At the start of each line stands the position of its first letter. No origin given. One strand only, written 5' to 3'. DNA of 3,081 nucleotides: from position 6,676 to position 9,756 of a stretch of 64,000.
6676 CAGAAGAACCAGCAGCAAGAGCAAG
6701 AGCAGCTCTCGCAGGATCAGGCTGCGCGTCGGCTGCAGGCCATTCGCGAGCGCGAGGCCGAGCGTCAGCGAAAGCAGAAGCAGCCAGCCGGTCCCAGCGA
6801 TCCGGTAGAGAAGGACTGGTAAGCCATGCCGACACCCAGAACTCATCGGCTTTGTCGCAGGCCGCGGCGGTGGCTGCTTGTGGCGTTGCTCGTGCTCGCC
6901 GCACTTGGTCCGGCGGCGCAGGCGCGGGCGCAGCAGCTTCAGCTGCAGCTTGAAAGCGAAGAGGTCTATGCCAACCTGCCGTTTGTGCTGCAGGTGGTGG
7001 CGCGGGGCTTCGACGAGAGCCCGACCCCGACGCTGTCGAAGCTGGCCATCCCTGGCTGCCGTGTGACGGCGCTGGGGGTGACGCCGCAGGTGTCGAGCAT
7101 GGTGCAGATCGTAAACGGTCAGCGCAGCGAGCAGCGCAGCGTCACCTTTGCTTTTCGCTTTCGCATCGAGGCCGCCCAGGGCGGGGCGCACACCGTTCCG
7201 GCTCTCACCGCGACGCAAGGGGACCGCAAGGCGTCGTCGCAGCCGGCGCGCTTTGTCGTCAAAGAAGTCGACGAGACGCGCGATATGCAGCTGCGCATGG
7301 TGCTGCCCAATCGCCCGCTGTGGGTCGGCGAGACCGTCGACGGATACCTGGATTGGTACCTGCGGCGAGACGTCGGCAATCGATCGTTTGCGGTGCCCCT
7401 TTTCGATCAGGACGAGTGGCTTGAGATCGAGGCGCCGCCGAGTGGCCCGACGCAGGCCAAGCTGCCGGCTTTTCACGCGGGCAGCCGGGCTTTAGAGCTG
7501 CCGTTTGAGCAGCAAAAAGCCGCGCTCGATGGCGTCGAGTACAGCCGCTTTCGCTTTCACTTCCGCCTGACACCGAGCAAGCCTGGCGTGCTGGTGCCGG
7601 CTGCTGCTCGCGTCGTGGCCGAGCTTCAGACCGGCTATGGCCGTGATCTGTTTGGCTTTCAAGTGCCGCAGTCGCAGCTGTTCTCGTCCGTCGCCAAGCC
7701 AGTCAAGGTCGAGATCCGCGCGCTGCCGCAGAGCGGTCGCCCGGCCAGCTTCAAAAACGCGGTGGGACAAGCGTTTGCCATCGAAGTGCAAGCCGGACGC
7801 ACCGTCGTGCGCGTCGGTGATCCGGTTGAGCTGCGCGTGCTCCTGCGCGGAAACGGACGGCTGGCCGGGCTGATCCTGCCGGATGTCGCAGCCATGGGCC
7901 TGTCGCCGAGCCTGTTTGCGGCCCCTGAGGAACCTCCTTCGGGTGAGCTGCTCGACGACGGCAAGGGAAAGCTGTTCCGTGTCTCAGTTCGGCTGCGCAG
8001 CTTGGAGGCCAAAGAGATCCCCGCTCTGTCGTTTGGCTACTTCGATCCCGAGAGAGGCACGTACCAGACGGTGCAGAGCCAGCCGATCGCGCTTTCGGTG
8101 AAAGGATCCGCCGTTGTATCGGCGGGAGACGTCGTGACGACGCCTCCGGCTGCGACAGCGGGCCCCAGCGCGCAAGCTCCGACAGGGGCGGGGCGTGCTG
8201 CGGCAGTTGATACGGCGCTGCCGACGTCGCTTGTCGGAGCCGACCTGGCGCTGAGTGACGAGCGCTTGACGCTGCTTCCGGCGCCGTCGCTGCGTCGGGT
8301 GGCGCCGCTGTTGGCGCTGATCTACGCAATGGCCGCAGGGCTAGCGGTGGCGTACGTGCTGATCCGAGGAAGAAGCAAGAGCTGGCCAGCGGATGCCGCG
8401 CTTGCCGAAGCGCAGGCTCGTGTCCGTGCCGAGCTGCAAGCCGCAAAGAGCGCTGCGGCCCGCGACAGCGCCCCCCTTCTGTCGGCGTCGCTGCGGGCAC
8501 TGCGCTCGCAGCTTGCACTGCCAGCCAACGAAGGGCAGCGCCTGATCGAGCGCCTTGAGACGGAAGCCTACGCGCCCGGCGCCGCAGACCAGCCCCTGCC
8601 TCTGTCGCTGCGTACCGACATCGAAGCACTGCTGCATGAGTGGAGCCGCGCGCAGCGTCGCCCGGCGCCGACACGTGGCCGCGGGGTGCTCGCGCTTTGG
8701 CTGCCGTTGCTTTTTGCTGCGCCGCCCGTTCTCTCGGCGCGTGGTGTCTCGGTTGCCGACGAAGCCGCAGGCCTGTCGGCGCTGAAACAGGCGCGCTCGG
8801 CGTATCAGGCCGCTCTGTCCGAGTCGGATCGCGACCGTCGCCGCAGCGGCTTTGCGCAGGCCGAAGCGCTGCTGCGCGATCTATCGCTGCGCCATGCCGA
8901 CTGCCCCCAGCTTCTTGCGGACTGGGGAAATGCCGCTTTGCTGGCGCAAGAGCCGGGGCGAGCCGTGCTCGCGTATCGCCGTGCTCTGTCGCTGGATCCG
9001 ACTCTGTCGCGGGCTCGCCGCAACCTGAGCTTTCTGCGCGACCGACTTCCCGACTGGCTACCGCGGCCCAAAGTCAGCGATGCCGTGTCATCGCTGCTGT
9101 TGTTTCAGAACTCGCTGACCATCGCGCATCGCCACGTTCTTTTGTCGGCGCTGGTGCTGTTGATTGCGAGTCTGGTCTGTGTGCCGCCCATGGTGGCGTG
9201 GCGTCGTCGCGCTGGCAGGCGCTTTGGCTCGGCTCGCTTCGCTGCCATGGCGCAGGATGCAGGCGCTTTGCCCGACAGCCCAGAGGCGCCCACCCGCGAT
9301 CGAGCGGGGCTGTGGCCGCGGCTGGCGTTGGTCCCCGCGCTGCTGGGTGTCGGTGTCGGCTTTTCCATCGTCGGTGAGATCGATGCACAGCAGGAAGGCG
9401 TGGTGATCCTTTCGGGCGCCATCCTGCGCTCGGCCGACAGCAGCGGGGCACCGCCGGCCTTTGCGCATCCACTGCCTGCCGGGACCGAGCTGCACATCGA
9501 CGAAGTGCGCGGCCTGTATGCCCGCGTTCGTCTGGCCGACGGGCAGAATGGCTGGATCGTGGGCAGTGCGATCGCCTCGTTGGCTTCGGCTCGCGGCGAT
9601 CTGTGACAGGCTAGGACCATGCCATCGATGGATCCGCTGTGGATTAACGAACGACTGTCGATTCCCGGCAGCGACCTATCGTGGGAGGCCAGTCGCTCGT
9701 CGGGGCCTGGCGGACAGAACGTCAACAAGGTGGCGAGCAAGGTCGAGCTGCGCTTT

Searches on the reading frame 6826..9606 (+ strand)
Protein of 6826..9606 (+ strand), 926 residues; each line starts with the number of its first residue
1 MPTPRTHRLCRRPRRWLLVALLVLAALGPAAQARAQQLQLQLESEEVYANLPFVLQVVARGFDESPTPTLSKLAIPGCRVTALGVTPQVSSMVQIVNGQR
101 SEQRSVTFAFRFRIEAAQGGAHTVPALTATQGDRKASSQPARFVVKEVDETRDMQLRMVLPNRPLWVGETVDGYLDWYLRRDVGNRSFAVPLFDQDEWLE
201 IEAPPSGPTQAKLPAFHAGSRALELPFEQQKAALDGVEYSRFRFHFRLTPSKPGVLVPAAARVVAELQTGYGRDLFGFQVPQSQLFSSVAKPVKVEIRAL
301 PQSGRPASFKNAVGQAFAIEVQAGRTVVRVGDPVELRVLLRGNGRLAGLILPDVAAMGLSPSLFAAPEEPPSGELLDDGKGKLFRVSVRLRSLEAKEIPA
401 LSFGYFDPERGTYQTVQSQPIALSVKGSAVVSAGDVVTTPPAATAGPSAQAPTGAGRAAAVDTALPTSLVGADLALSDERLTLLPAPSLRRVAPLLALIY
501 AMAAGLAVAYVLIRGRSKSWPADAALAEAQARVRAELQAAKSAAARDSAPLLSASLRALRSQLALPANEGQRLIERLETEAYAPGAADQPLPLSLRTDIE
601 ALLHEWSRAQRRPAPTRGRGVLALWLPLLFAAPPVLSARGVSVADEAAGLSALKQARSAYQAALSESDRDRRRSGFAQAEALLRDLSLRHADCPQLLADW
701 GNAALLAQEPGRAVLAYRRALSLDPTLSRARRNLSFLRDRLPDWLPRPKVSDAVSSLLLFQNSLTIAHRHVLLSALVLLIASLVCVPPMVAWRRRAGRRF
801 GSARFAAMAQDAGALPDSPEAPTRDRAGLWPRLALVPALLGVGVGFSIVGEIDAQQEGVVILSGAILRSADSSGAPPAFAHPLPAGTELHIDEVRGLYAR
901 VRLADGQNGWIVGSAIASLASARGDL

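Call 9: search_protein_families(library=pfam, proteins=[window:6826-9606:+], max_evalue=0.001)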
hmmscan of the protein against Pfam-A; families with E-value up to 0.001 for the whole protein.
window:6826-9606:+ (926 aa): 1 family
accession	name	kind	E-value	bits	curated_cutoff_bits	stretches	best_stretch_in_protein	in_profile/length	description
PF13584.12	BatD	-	9.4e-10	39.4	24.1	1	42-145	3-92/92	BatD DUF11 like domain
